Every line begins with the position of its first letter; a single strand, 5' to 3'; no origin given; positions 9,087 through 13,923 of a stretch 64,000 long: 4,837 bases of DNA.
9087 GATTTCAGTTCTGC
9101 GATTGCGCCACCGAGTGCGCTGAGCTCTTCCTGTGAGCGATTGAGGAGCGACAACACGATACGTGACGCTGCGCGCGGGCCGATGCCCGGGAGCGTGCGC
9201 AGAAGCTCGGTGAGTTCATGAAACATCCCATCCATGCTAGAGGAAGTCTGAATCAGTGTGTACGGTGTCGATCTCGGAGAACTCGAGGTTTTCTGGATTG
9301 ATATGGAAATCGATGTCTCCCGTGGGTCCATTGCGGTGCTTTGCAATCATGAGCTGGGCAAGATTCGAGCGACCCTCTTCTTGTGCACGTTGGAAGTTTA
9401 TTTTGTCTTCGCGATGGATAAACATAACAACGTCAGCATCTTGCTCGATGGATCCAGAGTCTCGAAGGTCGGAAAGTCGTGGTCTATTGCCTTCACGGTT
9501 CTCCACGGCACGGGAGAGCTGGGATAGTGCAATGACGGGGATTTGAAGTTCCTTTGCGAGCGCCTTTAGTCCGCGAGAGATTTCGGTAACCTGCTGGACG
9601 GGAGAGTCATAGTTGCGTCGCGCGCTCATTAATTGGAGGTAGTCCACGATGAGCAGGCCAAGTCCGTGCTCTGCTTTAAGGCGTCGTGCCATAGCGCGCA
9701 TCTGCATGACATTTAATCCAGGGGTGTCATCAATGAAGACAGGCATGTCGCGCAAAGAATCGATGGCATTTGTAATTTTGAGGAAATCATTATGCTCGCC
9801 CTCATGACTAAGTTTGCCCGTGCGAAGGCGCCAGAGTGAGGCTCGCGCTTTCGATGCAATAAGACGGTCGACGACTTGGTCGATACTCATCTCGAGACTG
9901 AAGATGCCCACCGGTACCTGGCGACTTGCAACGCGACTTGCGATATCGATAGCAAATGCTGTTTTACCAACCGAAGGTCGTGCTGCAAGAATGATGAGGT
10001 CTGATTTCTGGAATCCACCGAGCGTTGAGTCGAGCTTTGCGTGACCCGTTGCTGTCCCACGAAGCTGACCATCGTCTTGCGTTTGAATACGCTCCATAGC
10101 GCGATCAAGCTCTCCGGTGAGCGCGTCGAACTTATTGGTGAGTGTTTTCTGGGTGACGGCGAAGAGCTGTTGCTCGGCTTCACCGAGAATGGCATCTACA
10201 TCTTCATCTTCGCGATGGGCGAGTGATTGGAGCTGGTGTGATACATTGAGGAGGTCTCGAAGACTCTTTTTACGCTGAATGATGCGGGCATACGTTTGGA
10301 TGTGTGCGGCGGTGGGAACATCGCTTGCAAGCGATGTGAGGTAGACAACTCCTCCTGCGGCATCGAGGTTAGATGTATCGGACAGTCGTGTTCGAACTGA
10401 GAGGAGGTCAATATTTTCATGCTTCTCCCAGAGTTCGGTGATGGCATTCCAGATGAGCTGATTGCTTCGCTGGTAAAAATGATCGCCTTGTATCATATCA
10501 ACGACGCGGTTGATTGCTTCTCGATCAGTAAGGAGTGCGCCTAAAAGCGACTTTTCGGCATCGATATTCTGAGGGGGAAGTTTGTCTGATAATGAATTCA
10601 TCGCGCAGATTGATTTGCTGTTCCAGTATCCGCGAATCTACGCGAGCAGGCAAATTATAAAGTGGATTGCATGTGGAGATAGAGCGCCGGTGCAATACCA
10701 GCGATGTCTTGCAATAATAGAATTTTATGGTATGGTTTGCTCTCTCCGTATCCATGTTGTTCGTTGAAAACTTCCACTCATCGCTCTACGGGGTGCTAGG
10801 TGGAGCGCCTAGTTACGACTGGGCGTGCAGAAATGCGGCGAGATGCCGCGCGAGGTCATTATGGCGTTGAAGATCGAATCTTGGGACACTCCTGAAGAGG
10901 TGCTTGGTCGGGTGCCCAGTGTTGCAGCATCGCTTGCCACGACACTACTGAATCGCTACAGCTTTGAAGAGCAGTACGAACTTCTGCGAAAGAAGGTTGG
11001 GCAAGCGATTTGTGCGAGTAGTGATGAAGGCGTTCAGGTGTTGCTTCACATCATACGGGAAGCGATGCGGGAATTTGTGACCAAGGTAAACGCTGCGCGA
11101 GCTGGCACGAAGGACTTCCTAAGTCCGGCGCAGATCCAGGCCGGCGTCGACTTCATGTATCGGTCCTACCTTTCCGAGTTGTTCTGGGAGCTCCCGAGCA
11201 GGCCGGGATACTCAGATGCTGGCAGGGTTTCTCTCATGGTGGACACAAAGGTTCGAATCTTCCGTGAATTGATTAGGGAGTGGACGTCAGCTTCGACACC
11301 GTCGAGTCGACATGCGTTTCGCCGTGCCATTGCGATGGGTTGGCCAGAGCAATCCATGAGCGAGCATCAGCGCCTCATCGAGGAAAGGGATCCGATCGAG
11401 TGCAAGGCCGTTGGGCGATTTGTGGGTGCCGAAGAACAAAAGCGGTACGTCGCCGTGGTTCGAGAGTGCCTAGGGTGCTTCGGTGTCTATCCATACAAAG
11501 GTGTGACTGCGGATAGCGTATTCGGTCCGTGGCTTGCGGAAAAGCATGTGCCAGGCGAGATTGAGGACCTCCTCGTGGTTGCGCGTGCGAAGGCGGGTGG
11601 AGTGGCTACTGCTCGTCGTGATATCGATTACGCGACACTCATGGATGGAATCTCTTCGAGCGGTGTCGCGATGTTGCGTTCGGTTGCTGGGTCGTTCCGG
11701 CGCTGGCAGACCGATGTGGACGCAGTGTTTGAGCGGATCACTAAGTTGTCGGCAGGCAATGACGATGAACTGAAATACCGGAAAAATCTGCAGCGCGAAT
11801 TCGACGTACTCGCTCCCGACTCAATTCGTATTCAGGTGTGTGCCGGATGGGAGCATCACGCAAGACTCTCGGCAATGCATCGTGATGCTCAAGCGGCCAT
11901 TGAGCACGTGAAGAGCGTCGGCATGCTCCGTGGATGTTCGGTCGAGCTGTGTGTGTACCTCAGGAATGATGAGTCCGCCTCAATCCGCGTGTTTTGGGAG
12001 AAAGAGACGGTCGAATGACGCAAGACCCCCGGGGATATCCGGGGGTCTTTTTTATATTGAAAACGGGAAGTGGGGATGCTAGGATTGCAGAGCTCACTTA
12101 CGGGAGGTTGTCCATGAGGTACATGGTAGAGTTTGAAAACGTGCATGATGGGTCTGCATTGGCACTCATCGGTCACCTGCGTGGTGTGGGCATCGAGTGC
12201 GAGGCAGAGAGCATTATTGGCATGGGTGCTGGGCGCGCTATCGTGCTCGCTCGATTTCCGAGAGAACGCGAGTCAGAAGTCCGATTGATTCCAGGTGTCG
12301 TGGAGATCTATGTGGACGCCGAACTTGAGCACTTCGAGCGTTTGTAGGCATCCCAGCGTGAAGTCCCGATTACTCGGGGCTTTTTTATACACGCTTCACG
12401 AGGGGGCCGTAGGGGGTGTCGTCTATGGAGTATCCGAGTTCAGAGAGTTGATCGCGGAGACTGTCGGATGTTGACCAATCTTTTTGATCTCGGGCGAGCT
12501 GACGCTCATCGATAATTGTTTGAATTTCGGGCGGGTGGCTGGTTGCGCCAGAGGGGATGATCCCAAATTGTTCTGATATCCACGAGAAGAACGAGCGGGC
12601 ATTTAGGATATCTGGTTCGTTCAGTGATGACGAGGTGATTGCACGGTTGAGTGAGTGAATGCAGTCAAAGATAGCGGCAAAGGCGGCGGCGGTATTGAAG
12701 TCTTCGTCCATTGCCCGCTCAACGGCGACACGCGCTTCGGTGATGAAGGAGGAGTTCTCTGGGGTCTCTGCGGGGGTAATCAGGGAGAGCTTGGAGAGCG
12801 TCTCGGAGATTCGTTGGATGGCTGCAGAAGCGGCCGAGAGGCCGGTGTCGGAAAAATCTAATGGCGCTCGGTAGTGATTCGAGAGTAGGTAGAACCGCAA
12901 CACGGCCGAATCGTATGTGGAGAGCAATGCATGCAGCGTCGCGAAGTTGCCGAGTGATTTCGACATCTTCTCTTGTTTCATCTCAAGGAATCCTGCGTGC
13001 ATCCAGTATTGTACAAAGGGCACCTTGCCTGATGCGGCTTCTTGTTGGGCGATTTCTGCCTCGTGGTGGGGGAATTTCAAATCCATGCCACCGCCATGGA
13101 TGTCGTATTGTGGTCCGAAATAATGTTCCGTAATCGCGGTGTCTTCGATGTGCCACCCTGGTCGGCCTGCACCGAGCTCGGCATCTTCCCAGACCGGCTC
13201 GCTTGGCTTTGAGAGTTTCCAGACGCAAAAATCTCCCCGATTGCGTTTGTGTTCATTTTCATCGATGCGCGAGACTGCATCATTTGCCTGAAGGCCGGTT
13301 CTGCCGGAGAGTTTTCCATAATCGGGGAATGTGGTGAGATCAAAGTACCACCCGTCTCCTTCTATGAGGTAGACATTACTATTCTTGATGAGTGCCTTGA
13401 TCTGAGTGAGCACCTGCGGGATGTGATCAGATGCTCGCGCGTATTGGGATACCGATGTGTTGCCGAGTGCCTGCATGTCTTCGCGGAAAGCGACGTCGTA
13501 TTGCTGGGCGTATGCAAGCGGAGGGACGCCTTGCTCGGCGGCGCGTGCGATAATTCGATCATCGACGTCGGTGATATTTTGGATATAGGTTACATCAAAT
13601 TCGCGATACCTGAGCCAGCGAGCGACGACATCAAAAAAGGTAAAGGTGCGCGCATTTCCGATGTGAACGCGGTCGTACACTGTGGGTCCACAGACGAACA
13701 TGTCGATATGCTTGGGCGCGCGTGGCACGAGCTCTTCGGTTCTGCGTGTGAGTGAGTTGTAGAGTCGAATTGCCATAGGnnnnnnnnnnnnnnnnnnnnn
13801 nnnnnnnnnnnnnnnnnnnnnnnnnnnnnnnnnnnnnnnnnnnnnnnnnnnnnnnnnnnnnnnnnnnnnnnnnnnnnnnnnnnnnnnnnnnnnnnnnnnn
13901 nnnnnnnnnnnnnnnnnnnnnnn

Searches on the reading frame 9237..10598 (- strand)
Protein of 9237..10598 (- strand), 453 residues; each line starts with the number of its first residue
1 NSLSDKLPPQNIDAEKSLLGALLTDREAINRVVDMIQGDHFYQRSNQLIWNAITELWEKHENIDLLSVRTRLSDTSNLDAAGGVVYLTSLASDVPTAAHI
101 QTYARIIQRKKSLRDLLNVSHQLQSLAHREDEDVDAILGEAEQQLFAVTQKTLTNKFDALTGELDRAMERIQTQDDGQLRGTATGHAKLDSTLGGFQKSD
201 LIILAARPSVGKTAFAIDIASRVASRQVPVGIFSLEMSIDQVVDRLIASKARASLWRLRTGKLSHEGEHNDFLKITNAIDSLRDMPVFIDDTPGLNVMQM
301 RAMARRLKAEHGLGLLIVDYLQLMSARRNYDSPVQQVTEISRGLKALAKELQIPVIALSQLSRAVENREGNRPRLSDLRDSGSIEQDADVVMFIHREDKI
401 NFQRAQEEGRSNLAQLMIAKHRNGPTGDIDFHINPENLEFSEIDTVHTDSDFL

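Call 56: search_protein_families(library=pfam, proteins=[window:9237-10598:-], max_evalue=0.00001)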
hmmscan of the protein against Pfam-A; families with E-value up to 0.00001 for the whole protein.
window:9237-10598:- (453 aa): 3 families
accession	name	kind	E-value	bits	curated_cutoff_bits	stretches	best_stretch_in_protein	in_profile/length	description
PF03796.21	DnaB_C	-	9.9e-96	320.5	27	1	181-441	1-254/255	DnaB-like helicase C terminal domain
PF00772.26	DnaB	-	3.7e-31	107.7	23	1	8-108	2-102/103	DnaB-like helicase N terminal domain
PF13481.12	AAA_25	-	1.9e-13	50.9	27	1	191-361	24-190/195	AAA domain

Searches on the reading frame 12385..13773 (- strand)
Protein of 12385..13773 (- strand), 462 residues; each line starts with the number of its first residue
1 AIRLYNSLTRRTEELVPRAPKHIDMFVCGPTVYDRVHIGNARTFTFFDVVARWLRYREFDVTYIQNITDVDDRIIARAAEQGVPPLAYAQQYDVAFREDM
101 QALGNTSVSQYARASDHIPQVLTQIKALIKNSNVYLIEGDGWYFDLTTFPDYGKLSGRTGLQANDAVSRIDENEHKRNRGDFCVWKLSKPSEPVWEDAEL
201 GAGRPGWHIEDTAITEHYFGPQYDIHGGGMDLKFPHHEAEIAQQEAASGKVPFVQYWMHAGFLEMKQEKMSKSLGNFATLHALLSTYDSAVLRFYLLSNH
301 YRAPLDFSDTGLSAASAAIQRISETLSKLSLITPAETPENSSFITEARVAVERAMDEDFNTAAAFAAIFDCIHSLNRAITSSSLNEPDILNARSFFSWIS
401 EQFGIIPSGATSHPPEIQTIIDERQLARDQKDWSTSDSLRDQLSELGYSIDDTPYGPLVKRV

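Call 56: search_protein_families(library=pfam, proteins=[window:12385-13773:-], max_evalue=0.00001)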
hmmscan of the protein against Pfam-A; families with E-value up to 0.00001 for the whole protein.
window:12385-13773:- (462 aa): 6 families
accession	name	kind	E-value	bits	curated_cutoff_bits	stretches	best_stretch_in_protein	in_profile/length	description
PF01406.26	tRNA-synt_1e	-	1.4e-103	346.9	27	1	17-315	4-299/301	tRNA synthetases class I (C) catalytic domain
PF09334.17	tRNA-synt_1g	-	8.2e-16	58.2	20.1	2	34-143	12-122/391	tRNA synthetases class I (M)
PF09190.17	DALR_2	-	8e-10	39.6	22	1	351-384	2-34/57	DALR domain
PF00133.28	tRNA-synt_1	-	1.7e-07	30.8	22.7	1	224-303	330-409/414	tRNA synthetases class I (I, L, M and V)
PF01921.24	tRNA-synt_1f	-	1.8e-06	27.6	27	0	262-308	275-321/360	tRNA synthetases class I (K)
PF23493.1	CysS_C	-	6.5e-06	26.6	23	0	414-452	5-43/51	Cysteinyl-tRNA ligase anticodon binding domain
